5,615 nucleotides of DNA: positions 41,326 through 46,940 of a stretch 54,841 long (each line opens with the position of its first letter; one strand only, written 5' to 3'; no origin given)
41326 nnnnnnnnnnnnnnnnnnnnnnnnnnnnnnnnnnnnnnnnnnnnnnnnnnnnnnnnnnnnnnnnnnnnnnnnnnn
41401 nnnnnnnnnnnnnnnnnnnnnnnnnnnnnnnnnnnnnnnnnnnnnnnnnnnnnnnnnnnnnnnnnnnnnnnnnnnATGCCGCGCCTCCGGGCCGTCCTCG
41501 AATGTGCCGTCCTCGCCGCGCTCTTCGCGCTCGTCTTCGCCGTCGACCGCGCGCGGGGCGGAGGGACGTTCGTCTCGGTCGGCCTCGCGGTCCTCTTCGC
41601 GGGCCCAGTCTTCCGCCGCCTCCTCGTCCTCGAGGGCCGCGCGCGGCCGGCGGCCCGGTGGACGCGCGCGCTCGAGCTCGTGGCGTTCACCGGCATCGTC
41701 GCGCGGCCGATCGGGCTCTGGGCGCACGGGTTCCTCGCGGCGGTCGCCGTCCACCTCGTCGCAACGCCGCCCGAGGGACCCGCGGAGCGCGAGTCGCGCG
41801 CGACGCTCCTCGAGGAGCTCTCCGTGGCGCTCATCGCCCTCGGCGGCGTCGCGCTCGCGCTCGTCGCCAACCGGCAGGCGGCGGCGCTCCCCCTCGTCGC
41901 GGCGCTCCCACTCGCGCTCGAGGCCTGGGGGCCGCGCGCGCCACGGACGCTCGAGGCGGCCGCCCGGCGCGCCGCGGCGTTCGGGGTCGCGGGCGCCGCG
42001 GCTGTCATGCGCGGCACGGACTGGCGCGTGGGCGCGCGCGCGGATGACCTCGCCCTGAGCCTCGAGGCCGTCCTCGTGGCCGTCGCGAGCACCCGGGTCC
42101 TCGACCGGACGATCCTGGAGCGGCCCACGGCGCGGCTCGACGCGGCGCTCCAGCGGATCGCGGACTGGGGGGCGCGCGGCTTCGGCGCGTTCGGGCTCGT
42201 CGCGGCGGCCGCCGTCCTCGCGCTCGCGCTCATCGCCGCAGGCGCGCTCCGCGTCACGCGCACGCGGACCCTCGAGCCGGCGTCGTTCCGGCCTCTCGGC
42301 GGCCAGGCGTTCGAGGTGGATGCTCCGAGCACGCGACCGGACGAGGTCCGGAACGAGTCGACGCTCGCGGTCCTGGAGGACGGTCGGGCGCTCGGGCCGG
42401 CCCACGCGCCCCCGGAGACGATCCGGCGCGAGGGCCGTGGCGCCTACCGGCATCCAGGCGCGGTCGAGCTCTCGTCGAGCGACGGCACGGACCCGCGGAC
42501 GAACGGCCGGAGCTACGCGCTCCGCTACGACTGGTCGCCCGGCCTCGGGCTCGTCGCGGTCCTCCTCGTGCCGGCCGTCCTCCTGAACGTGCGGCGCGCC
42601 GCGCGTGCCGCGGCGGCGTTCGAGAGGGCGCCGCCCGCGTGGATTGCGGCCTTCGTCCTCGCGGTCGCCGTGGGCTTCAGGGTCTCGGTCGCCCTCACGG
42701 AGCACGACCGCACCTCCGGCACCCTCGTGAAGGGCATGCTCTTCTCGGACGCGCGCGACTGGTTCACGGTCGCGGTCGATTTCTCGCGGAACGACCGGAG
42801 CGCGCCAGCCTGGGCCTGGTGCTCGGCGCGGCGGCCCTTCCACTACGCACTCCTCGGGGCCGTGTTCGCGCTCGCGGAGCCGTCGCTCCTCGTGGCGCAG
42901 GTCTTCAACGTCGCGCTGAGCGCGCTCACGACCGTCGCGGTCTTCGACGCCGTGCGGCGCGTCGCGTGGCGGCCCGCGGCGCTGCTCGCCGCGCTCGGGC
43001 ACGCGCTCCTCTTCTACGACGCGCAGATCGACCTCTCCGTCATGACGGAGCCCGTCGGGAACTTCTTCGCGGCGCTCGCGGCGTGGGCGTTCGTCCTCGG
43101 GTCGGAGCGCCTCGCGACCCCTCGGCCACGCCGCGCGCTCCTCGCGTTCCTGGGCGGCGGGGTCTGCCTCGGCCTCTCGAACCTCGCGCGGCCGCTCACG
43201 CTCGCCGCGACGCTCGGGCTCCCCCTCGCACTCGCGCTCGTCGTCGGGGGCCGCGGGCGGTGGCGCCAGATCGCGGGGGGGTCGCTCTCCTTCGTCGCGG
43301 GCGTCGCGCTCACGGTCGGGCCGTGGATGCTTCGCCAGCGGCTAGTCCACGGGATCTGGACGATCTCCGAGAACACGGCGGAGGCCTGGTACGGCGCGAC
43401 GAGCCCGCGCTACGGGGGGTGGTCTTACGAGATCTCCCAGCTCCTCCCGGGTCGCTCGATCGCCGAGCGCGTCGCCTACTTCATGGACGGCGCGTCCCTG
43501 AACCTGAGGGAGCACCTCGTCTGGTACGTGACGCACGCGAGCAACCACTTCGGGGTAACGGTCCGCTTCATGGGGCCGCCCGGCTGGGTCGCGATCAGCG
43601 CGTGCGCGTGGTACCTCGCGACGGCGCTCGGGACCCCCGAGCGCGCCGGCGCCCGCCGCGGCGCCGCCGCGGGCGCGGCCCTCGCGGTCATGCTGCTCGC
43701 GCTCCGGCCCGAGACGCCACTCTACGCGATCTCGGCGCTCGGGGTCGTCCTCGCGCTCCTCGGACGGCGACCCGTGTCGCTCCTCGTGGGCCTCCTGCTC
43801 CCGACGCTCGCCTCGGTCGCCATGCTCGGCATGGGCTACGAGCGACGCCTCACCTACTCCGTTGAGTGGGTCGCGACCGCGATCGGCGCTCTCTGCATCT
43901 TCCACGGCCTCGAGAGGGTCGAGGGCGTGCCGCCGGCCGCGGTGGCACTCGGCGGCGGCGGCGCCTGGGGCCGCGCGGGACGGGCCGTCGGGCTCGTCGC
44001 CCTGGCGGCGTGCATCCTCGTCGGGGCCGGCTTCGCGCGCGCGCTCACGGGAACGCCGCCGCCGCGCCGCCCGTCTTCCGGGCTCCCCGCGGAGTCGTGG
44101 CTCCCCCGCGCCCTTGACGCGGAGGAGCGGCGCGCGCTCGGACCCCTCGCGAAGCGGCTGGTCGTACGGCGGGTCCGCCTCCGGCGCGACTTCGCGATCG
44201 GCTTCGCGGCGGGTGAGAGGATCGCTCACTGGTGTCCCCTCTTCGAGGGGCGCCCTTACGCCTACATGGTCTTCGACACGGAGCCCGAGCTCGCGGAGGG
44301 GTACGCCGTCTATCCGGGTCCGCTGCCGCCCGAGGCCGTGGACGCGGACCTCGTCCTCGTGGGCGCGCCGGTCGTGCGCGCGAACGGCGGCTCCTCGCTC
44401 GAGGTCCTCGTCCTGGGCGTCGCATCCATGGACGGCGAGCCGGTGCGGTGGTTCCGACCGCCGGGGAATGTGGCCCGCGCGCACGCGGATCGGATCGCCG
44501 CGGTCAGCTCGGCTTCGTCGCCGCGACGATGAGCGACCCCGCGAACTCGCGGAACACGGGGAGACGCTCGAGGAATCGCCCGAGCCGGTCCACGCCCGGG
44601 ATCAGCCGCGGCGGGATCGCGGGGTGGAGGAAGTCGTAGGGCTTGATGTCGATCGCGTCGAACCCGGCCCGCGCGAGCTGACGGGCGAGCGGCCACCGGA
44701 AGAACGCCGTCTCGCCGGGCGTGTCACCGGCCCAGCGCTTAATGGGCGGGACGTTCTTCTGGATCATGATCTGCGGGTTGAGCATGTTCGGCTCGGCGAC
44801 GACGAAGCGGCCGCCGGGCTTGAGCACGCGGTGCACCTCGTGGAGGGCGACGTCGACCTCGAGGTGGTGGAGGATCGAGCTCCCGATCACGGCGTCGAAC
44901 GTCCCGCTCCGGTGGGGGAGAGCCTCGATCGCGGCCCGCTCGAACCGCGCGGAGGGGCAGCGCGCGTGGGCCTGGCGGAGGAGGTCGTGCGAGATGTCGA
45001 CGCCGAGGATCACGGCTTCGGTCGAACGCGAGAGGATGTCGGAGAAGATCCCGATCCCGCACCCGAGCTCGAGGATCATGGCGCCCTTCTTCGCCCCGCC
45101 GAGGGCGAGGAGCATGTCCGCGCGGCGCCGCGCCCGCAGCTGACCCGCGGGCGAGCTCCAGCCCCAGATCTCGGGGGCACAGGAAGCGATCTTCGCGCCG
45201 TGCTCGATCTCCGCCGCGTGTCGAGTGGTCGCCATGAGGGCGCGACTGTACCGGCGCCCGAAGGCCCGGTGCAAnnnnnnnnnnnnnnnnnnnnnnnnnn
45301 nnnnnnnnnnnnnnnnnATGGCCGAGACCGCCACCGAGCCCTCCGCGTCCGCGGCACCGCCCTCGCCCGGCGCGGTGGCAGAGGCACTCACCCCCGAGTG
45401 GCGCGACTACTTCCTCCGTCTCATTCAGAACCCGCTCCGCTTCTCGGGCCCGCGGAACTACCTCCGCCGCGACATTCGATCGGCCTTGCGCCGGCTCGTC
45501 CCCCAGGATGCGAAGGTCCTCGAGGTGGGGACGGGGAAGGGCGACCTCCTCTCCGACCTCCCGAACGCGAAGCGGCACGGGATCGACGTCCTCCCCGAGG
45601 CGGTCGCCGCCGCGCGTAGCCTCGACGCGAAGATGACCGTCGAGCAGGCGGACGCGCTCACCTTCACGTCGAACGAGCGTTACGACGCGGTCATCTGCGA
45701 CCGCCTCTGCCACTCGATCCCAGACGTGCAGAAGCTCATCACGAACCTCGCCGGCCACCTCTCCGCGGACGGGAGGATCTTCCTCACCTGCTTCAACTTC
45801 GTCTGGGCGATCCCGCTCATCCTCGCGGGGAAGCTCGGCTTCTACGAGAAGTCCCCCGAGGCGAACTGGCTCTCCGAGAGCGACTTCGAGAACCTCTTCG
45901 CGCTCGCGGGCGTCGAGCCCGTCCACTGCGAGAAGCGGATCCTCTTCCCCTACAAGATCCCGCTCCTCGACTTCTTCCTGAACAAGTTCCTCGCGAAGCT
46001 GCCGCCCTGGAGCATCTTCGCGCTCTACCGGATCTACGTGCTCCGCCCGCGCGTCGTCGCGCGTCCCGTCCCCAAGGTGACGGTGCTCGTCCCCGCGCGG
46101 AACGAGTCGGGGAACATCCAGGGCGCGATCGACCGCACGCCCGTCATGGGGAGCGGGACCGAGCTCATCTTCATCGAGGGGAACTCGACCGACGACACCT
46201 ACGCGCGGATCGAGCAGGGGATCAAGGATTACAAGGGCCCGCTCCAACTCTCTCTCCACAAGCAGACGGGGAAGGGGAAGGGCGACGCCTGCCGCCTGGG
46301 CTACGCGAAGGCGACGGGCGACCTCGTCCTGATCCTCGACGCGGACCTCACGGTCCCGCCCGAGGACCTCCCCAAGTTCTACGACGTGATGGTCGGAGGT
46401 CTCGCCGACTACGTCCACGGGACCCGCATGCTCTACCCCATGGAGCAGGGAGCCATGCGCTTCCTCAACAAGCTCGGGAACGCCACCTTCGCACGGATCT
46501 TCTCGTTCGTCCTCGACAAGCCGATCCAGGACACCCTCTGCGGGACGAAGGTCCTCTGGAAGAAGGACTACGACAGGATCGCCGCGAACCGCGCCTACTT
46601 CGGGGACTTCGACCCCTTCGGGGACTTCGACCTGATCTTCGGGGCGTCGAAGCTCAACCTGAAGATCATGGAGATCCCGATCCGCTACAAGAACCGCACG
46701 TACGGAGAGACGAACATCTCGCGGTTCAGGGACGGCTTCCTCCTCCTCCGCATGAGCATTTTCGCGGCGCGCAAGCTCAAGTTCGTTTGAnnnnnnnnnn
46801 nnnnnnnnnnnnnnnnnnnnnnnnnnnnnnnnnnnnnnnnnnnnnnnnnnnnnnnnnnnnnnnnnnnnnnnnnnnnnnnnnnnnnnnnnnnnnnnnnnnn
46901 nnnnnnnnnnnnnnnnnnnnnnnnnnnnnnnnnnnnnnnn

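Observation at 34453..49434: Candidate new module: one N-terminal membrane domain shared by two ~1017-aa GT-C-like proteins and two ~600-aa SGNH proteins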

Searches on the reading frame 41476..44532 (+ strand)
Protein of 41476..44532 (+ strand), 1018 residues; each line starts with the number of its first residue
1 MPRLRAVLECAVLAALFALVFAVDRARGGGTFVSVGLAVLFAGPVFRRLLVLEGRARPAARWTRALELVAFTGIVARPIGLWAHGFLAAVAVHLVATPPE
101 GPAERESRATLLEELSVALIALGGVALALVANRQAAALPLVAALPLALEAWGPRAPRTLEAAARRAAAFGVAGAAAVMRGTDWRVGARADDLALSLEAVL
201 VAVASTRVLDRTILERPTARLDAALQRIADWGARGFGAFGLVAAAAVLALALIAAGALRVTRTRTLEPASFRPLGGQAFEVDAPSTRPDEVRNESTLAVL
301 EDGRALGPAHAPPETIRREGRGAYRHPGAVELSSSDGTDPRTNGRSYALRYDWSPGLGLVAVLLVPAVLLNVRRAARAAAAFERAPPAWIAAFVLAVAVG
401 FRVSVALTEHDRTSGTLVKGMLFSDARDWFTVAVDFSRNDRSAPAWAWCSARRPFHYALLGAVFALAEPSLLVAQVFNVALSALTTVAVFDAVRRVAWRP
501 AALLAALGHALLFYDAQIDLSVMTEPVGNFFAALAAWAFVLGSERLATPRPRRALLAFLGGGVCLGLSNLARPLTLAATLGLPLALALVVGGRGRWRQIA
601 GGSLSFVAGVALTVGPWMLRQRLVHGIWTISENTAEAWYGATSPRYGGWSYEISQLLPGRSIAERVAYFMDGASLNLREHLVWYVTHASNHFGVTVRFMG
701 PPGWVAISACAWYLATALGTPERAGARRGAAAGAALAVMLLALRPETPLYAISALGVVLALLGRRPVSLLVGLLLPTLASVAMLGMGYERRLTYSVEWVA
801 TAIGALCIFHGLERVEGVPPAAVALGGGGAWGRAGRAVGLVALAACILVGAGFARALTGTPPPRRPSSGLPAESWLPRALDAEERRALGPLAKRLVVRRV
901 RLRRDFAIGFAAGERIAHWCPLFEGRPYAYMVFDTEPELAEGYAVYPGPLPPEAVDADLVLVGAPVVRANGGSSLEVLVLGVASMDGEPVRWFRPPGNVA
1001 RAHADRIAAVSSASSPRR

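Call 9: search_protein_families(library=pfam, proteins=[window:41476-44532:+], max_evalue=1)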
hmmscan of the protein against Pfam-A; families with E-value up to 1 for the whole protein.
window:41476-44532:+ (1018 aa): 1 family
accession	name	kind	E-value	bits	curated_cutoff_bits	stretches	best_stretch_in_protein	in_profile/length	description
PF13231.12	PMT_2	-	0.00038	21.1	26.1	1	454-613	4-153/160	Dolichyl-phosphate-mannose-protein mannosyltransferase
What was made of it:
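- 41476..44532 (+): G2, 1018 aa, with the same four-part architecture as G1. Its N-module is residues 1-264 (41476-42267). PMT_2 at 21.1 bits, below threshold (call 9).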

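Call 56: search_protein_families(library=ncbifam, proteins=[window:41476-44532:+], max_evalue=0.1)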
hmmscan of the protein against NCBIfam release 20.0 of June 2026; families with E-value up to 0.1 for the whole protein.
window:41476-44532:+ (1018 aa): 0 families

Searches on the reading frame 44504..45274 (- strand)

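Call 17: search_protein_families(library=pfam, proteins=[window:44504-45274:-], max_evalue=0.01)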
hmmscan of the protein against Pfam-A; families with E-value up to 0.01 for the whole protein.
window:44504-45274:- (256 aa): 12 families
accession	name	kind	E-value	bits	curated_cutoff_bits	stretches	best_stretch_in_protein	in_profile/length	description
PF08241.18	Methyltransf_11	-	2.6e-20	73.3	21.2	1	68-159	1-95/95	Methyltransferase domain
PF13649.12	Methyltransf_25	-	1.1e-19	71.3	27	1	67-155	1-97/97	Methyltransferase domain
PF13847.12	Methyltransf_31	-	2.8e-14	53.5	27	1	62-169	2-119/145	Methyltransferase domain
PF08242.18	Methyltransf_12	-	6.3e-14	52.9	30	1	68-157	1-98/98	Methyltransferase domain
PF13489.12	Methyltransf_23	-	5.6e-12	46.1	27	1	49-206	7-160/164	Methyltransferase domain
PF01209.24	Ubie_methyltran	-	4.7e-10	39.6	20.1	1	56-164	40-156/233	ubiE/COQ5 methyltransferase family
PF03141.22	Methyltransf_29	-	1.9e-05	23.9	23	1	64-165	118-223/506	Putative S-adenosyl-L-methionine-dependent methyltransferase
PF02353.26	CMAS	-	0.00019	21.3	27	1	51-171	50-176/273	Mycolic acid cyclopropane synthetase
PF20922.3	Anamorsin_N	-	0.00028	21.1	27.1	1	116-163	42-91/163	Anamorsin, N-terminal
PF05401.17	NodS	-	0.0031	17.8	24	1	45-158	25-143/201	Nodulation protein S (NodS)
PF07021.18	MetW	-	0.0069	16.5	21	1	51-164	1-112/193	Methionine biosynthesis protein MetW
PF01135.25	PCMT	-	0.0072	16.5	20.3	0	58-158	69-170/210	Protein-L-isoaspartate(D-aspartate) O-methyltransferase (PCMT)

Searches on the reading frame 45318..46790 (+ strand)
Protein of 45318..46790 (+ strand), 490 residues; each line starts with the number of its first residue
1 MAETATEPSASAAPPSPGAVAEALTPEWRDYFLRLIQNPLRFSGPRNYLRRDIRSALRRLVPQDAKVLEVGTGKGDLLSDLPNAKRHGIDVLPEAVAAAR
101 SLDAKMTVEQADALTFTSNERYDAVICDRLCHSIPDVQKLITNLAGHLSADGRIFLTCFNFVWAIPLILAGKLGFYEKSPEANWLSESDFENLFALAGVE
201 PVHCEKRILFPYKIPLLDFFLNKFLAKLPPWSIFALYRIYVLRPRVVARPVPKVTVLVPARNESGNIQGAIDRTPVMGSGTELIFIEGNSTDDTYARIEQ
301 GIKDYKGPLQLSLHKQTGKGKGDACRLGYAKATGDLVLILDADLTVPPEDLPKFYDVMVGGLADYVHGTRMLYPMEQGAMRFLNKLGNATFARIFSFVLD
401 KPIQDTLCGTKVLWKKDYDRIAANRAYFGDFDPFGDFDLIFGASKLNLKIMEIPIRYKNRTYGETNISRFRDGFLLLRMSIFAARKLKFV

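Call 17: search_protein_families(library=pfam, proteins=[window:45318-46790:+], max_evalue=0.01)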
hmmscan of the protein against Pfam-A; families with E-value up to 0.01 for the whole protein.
window:45318-46790:+ (490 aa): 10 families
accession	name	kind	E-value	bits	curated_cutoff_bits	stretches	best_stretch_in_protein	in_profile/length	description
PF00535.33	Glycos_transf_2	-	1.3e-18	68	23.3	1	255-401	1-147/168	Glycosyl transferase family 2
PF13489.12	Methyltransf_23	-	1.9e-11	44.4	27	1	48-203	4-163/164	Methyltransferase domain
PF13847.12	Methyltransf_31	-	3.2e-11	43.5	27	1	64-160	4-113/145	Methyltransferase domain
PF13649.12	Methyltransf_25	-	4.3e-10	40.6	27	1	67-152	1-97/97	Methyltransferase domain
PF08242.18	Methyltransf_12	-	5.7e-09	37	30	1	68-154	1-98/98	Methyltransferase domain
PF08241.18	Methyltransf_11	-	2.6e-08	34.8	21.2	1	68-155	1-94/95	Methyltransferase domain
PF10111.15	Glyco_tranf_2_2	-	5.5e-06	26.5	27.3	1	255-356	1-104/276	Glycosyltransferase like family 2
PF05401.17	NodS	-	0.00091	19.6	24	1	64-154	44-142/201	Nodulation protein S (NodS)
PF07021.18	MetW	-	0.0019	18.3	21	1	56-140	6-94/193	Methionine biosynthesis protein MetW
PF13506.12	Glyco_transf_21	-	0.0068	16.3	21.7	0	324-397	21-93/174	Glycosyl transferase family 21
